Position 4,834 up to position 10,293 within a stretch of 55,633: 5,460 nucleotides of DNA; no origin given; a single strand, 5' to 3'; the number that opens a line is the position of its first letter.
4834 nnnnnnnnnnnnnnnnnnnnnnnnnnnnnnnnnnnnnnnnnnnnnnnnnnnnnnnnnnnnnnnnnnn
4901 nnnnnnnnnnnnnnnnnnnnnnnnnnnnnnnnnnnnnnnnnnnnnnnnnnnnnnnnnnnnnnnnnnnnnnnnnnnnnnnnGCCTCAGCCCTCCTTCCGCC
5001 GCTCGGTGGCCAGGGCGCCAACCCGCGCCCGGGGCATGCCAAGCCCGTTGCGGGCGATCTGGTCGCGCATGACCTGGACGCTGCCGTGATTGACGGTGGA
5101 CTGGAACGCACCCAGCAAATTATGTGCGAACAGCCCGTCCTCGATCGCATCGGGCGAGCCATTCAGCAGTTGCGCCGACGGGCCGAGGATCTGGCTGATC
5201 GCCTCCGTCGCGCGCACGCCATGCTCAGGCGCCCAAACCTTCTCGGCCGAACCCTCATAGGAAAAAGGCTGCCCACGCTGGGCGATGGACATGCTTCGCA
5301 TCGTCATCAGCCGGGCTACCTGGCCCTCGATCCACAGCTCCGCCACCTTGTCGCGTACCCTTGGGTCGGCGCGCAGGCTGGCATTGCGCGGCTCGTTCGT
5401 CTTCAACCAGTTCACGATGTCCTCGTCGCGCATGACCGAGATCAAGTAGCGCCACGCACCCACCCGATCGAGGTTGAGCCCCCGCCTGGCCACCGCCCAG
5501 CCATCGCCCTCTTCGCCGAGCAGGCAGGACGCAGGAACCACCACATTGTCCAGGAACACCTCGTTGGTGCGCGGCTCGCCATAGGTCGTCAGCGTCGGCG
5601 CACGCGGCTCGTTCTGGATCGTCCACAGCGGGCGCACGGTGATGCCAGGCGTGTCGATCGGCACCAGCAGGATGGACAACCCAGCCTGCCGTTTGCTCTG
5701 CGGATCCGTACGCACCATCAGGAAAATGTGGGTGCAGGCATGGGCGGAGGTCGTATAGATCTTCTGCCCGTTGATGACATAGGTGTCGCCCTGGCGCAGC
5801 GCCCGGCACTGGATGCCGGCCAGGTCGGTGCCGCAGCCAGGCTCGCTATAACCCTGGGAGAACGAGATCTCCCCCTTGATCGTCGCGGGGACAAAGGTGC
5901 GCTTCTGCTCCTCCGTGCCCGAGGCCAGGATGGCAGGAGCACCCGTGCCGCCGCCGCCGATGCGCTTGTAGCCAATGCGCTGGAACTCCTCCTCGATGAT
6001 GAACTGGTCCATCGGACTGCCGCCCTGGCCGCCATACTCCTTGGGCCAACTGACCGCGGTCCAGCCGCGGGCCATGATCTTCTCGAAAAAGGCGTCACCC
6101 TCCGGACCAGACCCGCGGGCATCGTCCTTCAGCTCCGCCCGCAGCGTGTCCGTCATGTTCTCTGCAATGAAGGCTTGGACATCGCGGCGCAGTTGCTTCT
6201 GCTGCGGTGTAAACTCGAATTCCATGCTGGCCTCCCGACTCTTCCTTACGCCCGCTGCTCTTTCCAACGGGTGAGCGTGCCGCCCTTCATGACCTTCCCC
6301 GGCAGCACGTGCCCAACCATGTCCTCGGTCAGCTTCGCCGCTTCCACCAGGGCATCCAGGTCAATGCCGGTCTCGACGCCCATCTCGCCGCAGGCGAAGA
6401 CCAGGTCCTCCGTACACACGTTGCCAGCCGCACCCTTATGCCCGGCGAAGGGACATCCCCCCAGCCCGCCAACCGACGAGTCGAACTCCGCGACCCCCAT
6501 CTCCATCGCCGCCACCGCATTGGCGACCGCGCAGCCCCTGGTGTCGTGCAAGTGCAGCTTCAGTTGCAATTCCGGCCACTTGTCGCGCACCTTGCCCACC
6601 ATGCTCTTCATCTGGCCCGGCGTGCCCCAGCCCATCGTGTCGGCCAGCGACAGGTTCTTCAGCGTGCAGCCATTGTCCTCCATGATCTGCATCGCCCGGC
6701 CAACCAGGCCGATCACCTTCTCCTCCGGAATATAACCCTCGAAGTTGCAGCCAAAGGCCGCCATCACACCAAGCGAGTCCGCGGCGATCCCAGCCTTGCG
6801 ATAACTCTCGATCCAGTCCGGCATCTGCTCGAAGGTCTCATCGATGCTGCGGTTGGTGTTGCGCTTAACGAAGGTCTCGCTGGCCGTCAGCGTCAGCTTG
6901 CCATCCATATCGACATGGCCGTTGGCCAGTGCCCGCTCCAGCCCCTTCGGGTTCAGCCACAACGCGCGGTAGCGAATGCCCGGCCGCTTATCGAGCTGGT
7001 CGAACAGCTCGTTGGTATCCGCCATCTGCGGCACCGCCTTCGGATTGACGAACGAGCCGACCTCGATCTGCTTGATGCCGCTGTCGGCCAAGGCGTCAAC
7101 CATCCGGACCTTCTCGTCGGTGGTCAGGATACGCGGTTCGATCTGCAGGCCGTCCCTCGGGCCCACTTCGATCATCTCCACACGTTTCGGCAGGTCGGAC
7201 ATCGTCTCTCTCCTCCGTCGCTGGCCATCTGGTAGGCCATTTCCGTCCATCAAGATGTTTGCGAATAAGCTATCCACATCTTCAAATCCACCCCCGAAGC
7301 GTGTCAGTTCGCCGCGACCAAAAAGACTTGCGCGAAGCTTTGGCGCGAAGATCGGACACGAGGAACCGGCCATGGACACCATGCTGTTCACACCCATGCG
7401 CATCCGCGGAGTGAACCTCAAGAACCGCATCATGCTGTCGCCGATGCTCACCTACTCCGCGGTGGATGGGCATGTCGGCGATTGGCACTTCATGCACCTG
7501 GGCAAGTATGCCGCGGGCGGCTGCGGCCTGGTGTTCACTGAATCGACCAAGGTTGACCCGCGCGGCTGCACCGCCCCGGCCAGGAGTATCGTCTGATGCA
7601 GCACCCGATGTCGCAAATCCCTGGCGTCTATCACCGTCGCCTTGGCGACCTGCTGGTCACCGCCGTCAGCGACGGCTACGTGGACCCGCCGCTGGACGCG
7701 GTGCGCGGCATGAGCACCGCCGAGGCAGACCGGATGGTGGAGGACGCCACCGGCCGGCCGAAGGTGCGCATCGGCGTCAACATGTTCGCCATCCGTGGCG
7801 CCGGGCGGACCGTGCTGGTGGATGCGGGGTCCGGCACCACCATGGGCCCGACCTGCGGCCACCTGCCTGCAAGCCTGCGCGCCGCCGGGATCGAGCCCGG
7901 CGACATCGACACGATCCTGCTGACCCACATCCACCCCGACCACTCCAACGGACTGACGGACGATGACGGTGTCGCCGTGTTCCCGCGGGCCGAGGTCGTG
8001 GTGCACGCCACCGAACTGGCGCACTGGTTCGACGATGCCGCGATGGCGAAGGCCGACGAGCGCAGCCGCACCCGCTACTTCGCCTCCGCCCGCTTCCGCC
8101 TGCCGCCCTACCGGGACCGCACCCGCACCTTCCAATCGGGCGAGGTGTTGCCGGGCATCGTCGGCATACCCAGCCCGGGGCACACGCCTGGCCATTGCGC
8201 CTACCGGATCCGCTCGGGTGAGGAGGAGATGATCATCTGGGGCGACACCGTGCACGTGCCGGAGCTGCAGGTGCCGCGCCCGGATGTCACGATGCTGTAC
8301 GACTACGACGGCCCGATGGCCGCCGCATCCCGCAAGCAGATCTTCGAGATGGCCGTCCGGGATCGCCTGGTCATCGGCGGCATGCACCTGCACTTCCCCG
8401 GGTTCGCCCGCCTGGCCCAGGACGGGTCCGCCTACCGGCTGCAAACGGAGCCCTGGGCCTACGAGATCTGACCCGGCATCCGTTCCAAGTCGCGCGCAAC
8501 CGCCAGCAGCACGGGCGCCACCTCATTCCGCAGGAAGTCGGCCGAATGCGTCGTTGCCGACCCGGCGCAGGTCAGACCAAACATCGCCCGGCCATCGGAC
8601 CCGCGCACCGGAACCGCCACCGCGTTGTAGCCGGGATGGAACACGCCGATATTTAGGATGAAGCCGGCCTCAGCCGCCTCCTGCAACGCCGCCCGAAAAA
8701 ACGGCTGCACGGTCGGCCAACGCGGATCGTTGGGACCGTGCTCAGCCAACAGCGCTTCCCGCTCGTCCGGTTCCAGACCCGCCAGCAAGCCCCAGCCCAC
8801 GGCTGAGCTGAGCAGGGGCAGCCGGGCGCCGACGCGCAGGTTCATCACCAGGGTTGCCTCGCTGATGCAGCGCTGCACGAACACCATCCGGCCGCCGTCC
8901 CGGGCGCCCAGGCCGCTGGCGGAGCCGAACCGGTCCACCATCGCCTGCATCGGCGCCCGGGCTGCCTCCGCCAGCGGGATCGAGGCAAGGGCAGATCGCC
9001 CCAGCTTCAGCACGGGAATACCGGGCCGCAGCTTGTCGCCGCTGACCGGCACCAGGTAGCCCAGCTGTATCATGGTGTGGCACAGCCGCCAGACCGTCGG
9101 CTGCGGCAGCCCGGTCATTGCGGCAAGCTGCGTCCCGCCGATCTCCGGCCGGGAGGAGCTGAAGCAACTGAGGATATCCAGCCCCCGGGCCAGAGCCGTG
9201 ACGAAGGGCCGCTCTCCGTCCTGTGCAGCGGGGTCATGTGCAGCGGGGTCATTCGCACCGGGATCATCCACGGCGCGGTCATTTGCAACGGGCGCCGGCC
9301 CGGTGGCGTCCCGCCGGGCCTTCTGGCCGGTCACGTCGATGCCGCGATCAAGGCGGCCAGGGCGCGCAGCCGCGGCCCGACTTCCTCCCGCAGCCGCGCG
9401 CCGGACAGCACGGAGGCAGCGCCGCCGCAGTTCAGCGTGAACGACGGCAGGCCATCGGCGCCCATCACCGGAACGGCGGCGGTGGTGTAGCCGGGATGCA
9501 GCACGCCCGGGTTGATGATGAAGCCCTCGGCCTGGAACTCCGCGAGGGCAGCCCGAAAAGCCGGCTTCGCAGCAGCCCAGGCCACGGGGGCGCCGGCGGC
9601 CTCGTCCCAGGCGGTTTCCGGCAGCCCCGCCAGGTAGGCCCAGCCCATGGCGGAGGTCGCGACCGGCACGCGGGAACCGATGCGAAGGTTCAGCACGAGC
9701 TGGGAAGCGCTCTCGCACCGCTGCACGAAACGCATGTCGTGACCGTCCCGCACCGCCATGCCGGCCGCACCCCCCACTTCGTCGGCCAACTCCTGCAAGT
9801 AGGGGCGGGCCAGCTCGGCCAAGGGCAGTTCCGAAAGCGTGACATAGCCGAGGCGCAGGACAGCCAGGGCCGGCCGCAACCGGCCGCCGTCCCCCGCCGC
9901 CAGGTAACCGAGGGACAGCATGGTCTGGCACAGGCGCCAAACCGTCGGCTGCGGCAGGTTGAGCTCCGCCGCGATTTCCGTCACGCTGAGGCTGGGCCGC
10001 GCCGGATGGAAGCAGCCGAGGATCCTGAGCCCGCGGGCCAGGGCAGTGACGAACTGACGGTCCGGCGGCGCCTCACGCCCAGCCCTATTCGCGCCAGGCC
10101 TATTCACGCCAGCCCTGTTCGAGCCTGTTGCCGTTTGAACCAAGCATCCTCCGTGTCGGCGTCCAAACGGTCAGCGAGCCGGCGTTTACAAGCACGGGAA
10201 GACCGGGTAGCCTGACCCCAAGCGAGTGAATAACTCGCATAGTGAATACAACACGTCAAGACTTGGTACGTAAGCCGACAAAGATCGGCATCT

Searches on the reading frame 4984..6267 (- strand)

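Call 6: search_protein_families(library=pfam, proteins=[window:4984-6267:-])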
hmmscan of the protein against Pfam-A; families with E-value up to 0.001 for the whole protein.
window:4984-6267:- (427 aa): 3 families
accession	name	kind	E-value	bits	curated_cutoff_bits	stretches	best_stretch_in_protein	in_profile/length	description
PF02771.21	Acyl-CoA_dh_N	-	2.1e-17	64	22.9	1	20-133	1-113/113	Acyl-CoA dehydrogenase, N-terminal domain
PF02770.24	Acyl-CoA_dh_M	-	4.3e-17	62.5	33.3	1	139-216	3-80/97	Acyl-CoA dehydrogenase, middle domain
PF00441.29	Acyl-CoA_dh_1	-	5.6e-17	62.7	22.4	1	254-407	1-148/150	Acyl-CoA dehydrogenase, C-terminal domain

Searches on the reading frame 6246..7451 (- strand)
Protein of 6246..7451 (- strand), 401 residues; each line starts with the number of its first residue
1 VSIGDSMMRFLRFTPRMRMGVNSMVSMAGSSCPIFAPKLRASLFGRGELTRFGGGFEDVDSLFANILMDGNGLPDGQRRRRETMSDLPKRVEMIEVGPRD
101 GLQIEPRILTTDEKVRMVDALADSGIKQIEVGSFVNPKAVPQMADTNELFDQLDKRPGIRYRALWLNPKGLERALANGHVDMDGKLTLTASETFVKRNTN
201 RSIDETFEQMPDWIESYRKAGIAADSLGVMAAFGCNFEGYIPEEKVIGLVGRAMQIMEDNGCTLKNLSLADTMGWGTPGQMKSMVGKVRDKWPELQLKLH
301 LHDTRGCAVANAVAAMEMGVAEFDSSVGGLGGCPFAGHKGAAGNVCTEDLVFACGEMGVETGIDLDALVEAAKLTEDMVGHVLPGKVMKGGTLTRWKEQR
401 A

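Call 6: search_protein_families(library=pfam, proteins=[window:6246-7451:-])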
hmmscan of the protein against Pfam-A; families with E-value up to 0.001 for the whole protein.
window:6246-7451:- (401 aa): 1 family
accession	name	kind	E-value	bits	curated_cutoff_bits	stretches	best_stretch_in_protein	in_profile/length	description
PF00682.25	HMGL-like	-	3.2e-44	151.7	29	1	90-374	1-259/260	HMGL-like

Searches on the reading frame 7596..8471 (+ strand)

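Call 6: search_protein_families(library=pfam, proteins=[window:7596-8471:+])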
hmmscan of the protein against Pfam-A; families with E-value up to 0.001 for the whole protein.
window:7596-8471:+ (291 aa): 2 families
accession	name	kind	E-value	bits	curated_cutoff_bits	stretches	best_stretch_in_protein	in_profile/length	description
PF00753.33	Lactamase_B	-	1.7e-20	74.3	22.7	1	60-253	5-185/196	Metallo-beta-lactamase superfamily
PF12706.13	Lactamase_B_2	-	1.8e-07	31.4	27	1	71-234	1-162/200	Beta-lactamase superfamily domain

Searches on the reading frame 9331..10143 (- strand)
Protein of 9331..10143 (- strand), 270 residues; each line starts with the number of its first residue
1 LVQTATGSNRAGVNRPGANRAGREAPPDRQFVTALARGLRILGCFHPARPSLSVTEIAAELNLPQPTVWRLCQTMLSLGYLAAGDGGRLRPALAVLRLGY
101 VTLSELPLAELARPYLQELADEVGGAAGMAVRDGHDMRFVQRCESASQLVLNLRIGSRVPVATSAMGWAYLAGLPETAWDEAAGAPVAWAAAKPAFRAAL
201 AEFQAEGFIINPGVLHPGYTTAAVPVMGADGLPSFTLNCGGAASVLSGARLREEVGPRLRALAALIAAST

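Call 6: search_protein_families(library=pfam, proteins=[window:9331-10143:-])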
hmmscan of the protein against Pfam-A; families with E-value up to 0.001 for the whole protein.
window:9331-10143:- (270 aa): 4 families
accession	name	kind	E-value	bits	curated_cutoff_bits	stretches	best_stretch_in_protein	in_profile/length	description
PF01614.24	IclR_C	-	7.3e-18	65.2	24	1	102-266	3-172/174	Bacterial transcriptional regulator IclR C-terminal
PF09339.16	HTH_IclR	-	4.2e-15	55.7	22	1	34-81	1-48/52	IclR helix-turn-helix domain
PF13412.12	HTH_24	-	7.5e-05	22.7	21.9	1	50-81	16-47/48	Winged helix-turn-helix DNA-binding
PF12802.13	MarR_2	-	0.00023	21.7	27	0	49-82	18-51/61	MarR family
